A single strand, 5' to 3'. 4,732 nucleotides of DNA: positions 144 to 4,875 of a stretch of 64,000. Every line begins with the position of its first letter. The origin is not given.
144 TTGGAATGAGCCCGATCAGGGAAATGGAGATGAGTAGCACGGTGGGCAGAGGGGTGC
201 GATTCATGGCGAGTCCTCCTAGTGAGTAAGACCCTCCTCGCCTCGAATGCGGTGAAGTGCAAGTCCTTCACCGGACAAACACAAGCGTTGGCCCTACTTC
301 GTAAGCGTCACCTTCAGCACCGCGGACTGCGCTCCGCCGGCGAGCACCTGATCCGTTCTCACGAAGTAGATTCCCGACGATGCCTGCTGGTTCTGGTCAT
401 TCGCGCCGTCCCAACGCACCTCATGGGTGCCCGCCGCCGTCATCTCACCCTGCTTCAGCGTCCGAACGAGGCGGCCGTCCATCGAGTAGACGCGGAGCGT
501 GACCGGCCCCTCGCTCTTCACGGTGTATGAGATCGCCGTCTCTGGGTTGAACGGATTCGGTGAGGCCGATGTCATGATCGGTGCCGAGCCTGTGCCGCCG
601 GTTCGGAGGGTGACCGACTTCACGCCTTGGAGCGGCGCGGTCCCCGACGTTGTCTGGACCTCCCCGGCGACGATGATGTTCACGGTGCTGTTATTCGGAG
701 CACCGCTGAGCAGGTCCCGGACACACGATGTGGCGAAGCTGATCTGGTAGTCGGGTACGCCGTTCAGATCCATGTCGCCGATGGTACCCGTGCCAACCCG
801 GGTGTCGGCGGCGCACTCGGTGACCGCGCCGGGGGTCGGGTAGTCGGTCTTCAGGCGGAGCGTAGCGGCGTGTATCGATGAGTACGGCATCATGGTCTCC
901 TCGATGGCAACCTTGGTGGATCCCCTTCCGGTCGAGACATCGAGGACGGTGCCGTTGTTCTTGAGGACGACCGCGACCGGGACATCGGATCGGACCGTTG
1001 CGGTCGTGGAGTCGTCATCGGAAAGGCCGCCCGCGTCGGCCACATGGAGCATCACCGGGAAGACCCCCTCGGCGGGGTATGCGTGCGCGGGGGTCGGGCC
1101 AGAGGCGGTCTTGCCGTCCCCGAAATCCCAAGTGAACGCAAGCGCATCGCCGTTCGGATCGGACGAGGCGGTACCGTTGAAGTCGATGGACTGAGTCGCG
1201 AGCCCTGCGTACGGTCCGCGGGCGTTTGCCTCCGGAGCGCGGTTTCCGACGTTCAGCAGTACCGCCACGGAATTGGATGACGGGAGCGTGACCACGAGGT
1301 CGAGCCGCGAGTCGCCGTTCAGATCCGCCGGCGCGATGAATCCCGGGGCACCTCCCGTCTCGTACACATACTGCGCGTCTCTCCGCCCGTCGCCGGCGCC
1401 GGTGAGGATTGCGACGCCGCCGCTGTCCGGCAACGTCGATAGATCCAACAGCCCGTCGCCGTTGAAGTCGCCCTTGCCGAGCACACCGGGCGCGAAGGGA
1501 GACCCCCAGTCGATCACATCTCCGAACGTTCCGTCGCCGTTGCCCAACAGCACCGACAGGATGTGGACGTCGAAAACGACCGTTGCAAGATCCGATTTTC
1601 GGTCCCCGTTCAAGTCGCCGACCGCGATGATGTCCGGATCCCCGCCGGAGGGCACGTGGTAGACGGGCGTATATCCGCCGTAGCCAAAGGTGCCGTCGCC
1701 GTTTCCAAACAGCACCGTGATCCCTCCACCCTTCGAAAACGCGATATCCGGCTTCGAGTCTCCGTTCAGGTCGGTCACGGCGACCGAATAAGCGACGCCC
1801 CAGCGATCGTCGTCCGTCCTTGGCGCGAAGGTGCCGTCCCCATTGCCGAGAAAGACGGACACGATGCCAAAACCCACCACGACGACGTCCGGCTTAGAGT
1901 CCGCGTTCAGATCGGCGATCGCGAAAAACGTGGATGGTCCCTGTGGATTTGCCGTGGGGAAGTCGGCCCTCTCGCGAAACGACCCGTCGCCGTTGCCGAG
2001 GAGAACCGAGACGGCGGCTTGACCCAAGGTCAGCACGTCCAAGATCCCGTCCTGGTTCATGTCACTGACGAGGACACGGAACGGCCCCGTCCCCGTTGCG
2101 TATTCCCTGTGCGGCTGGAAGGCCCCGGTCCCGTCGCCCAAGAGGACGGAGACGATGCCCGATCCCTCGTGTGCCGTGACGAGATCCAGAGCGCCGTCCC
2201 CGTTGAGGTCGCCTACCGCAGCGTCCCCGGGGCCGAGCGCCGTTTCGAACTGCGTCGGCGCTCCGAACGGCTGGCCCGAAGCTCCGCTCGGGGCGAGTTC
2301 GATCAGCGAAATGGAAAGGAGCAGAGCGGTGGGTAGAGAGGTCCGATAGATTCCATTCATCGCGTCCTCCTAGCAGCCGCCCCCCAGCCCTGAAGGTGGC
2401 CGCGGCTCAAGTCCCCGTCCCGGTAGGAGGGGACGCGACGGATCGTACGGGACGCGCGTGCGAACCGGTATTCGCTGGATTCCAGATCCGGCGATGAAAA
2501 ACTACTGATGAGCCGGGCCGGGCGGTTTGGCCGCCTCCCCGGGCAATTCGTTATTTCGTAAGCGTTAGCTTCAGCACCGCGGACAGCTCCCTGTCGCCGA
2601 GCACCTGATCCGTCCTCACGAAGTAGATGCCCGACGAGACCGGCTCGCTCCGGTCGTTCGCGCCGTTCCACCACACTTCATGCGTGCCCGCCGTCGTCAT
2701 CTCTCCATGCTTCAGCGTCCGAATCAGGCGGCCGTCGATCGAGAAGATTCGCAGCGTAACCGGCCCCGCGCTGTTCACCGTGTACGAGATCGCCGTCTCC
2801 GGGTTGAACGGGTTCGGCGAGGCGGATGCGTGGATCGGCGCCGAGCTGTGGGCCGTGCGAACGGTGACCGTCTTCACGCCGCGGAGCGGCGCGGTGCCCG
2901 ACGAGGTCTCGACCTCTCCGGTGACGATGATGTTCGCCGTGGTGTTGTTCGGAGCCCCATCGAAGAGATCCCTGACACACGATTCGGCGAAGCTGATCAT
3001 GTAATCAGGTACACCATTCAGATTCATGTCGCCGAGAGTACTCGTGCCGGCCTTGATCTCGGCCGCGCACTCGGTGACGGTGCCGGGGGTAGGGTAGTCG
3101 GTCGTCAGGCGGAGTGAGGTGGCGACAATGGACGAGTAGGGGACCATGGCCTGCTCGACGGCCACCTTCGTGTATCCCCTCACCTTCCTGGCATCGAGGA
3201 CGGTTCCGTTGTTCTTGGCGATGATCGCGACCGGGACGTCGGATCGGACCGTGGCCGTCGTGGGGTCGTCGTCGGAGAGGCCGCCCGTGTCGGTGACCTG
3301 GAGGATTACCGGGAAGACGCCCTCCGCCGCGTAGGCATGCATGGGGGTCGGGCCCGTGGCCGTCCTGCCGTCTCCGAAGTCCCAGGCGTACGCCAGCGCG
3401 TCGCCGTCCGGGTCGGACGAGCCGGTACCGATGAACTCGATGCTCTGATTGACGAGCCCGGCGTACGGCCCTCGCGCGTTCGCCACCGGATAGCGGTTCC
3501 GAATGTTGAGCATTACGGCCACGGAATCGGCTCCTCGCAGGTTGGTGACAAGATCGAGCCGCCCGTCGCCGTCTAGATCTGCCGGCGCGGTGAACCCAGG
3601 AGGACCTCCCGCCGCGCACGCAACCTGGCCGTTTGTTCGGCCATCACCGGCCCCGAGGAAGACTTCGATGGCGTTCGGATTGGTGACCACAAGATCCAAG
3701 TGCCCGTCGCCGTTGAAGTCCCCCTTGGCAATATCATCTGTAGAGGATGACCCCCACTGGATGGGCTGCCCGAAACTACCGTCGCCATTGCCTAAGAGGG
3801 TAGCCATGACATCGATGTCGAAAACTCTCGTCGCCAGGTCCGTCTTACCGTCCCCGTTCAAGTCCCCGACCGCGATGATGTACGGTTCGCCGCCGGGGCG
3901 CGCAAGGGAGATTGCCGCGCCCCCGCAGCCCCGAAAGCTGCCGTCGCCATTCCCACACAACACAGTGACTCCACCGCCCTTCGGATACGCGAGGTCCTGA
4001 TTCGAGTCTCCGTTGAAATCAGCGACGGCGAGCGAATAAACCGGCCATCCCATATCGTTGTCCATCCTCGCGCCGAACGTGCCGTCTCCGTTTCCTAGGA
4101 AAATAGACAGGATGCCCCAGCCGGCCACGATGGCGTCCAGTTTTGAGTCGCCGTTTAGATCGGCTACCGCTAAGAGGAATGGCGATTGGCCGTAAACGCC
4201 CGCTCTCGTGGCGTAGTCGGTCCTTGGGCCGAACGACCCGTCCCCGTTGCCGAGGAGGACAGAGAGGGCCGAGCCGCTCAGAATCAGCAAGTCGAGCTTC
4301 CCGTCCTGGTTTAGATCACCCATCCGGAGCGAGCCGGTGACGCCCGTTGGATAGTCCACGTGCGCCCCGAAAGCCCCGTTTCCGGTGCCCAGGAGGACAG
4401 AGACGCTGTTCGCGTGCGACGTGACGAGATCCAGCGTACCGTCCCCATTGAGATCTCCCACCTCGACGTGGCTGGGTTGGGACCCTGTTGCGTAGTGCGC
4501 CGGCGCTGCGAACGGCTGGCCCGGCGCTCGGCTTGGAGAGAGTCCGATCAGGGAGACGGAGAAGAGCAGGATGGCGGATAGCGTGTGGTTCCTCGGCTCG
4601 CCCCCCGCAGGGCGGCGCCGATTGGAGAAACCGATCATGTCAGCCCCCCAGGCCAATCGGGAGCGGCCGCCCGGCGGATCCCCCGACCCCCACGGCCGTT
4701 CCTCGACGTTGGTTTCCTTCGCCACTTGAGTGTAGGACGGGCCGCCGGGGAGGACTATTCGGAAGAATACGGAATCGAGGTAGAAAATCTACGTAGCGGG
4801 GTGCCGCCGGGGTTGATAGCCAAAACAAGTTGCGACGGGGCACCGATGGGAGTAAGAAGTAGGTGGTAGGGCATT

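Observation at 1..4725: Tandem triplication of FG-GAP/PKD surface proteins with near-identical 5' ends (recent duplication or gene conversion)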

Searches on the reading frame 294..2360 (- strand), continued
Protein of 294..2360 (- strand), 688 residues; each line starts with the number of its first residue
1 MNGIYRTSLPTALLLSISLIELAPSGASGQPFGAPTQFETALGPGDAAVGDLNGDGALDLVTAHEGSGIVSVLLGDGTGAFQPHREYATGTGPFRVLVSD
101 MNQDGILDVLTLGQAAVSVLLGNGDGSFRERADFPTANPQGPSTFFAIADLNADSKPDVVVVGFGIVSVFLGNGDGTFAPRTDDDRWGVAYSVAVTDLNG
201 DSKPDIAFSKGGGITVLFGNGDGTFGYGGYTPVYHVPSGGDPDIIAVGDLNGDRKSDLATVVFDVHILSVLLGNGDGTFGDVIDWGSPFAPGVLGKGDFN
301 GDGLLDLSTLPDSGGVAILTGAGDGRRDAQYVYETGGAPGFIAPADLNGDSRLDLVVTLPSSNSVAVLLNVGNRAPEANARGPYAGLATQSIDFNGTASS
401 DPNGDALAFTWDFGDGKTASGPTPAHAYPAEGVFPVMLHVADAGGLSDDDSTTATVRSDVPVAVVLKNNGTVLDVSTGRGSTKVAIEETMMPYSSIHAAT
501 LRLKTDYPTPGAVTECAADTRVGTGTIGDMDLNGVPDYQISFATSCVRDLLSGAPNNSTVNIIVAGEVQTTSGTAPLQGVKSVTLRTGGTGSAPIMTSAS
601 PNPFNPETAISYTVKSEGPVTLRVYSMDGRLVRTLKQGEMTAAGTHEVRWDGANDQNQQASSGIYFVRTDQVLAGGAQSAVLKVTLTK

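Call 67: search_protein_families(library=ncbifam, proteins=[L001:12154-14214:+], max_evalue=0.001)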
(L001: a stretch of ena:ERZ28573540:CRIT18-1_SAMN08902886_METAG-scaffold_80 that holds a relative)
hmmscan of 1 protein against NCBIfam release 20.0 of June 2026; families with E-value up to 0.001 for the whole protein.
L001:12154-14214:+ (686 aa): 7 families
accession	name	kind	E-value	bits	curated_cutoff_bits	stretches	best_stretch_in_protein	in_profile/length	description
NF052323.1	T9SSA_dep_M6i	equivalog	1.6e-09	36.4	600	1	596-686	959-1043/1043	T9SS-dependent M6-like inactivated metalloprotease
NF033707.1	T9SS_sortase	equivalog_domain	1.1e-06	26.7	420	1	592-667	996-1075/1095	type IX secretion system sortase PorU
NF005176.1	PRK06655.1-1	equivalog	4.2e-06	26.8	230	1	613-678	94-158/197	flagellar hook assembly protein FlgD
NF038112.1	myxo_dep_M36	subfamily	1.4e-05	22.5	1500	1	328-418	1424-1518/1604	myxosortase-dependent M36 family metallopeptidase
NF047539.1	XAC2610_fam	domain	2.2e-05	24.9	35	0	90-109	1-20/89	XAC2610-related protein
TIGR04183.1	Por_Secre_tail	domain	2.7e-05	24.1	23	1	598-666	2-57/72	T9SS type A sorting domain-containing protein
NF009276.0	PRK12633.1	equivalog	0.00041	20.1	383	1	614-669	127-181/234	flagellar basal body rod modification protein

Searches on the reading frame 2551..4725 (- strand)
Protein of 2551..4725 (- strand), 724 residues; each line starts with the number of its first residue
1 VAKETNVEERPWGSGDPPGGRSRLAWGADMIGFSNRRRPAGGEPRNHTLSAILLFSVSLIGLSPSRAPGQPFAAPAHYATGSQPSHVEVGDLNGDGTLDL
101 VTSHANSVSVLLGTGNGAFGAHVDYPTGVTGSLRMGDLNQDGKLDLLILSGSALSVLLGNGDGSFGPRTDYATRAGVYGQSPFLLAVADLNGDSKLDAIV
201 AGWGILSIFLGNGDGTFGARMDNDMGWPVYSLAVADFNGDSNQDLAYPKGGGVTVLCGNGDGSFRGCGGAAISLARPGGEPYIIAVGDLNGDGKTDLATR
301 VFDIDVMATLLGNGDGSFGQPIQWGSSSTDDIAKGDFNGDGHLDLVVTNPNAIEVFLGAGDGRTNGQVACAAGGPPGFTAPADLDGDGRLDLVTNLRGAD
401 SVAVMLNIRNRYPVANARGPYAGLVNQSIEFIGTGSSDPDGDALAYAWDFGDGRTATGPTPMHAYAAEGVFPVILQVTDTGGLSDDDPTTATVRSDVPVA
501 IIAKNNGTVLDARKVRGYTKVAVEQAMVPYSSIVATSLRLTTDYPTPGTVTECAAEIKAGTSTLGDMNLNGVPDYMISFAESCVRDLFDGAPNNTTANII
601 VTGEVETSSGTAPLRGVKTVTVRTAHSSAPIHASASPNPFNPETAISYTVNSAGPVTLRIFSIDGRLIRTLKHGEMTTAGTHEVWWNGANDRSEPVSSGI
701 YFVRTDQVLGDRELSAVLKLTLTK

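Call 7: search_protein_families(library=ncbifam, proteins=[window:2551-4725:-], max_evalue=0.01)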
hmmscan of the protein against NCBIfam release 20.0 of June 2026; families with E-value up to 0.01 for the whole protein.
window:2551-4725:- (724 aa): 9 families
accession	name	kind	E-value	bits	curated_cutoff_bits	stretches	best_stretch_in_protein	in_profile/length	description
NF052323.1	T9SSA_dep_M6i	equivalog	3.8e-08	31.7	600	1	637-722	962-1041/1043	T9SS-dependent M6-like inactivated metalloprotease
NF033707.1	T9SS_sortase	equivalog_domain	1.4e-06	26.3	420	1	622-705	988-1075/1095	type IX secretion system sortase PorU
NF047539.1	XAC2610_fam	domain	2.2e-06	28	35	0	335-351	4-20/89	XAC2610-related protein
NF052506.1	PA5033_fam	subfamily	6.6e-06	25.1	100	0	87-115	31-59/284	PA5033 family protein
TIGR04183.1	Por_Secre_tail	domain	8.2e-05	22.5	23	1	636-704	2-57/72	T9SS type A sorting domain-containing protein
NF038112.1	myxo_dep_M36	subfamily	0.00012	19.3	1500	1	399-456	1462-1518/1604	myxosortase-dependent M36 family metallopeptidase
NF009276.0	PRK12633.1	equivalog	0.00027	20.7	383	1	651-705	125-179/234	flagellar basal body rod modification protein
NF005176.1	PRK06655.1-1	equivalog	0.0012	18.9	230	1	651-712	94-154/197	flagellar hook assembly protein FlgD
NF052228.1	T9SS_PorZ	equivalog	0.0068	14.9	260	1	634-705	674-740/757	type IX secretion system anionic LPS delivery protein PorZ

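Call 10: search_protein_families(library=pfam, proteins=[window:2551-4725:-], max_evalue=0.01)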
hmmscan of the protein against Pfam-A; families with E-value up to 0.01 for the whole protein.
window:2551-4725:- (724 aa): 6 families
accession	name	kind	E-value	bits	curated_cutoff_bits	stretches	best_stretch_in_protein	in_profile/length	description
PF13517.12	FG-GAP_3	-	1.9e-44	150.5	26.9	6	336-393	1-60/61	FG-GAP-like repeat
PF01839.29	FG-GAP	-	1.6e-29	101.7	22.1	4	332-360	5-27/37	FG-GAP repeat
PF18911.6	PKD_4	-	4.7e-21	75.1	27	1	410-492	1-84/85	PKD domain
PF00801.26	PKD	-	3.7e-13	49.7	23.5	1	425-486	13-74/80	PKD domain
PF12256.14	TcdB_toxin_midN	-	9.8e-06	25.4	24.8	0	71-106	14-49/181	Insecticide toxin TcdB middle/N-terminal region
PF13860.13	FlgD_ig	-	1.8e-05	25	27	1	651-703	20-71/79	FlgD Ig-like domain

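Call 38: find_encoding_contigs(protein=window:2551-4638:-, flank=3000, max_places=10)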
Protein window:2551-4638:- (695 aa): 2 contigs read that carry it; 2 places shown.
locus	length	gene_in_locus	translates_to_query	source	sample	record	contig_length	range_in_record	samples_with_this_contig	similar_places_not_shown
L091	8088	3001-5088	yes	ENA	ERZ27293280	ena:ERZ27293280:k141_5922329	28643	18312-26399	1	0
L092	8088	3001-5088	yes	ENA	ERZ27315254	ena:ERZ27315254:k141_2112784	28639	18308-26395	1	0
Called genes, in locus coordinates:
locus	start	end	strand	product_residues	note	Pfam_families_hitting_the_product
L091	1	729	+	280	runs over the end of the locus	-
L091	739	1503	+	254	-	-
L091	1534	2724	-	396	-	PF13860:FlgD_ig (weak), PF18962:Por_Secre_tail (faint)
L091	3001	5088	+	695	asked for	PF12256:TcdB_toxin_midN (faint), PF13517:FG-GAP_3, PF01839:FG-GAP (weak), PF13517:FG-GAP_3, PF00801:PKD, PF18911:PKD_4, PF13860:FlgD_ig (faint)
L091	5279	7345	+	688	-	PF01839:FG-GAP (faint), PF13517:FG-GAP_3, PF00801:PKD, PF18911:PKD_4, PF13860:FlgD_ig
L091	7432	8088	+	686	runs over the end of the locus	PF01839:FG-GAP (faint), PF13517:FG-GAP_3, PF00801:PKD, PF18911:PKD_4, PF13860:FlgD_ig (weak)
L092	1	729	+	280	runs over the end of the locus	-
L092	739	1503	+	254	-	-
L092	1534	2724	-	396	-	PF13860:FlgD_ig (weak), PF18962:Por_Secre_tail (faint)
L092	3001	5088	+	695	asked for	PF12256:TcdB_toxin_midN (faint), PF13517:FG-GAP_3, PF01839:FG-GAP (weak), PF13517:FG-GAP_3, PF00801:PKD, PF18911:PKD_4, PF13860:FlgD_ig (faint)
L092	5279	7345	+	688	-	PF01839:FG-GAP (faint), PF13517:FG-GAP_3, PF00801:PKD, PF18911:PKD_4, PF13860:FlgD_ig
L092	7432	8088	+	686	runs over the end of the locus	PF01839:FG-GAP (faint), PF13517:FG-GAP_3, PF00801:PKD, PF18911:PKD_4, PF13860:FlgD_ig (weak)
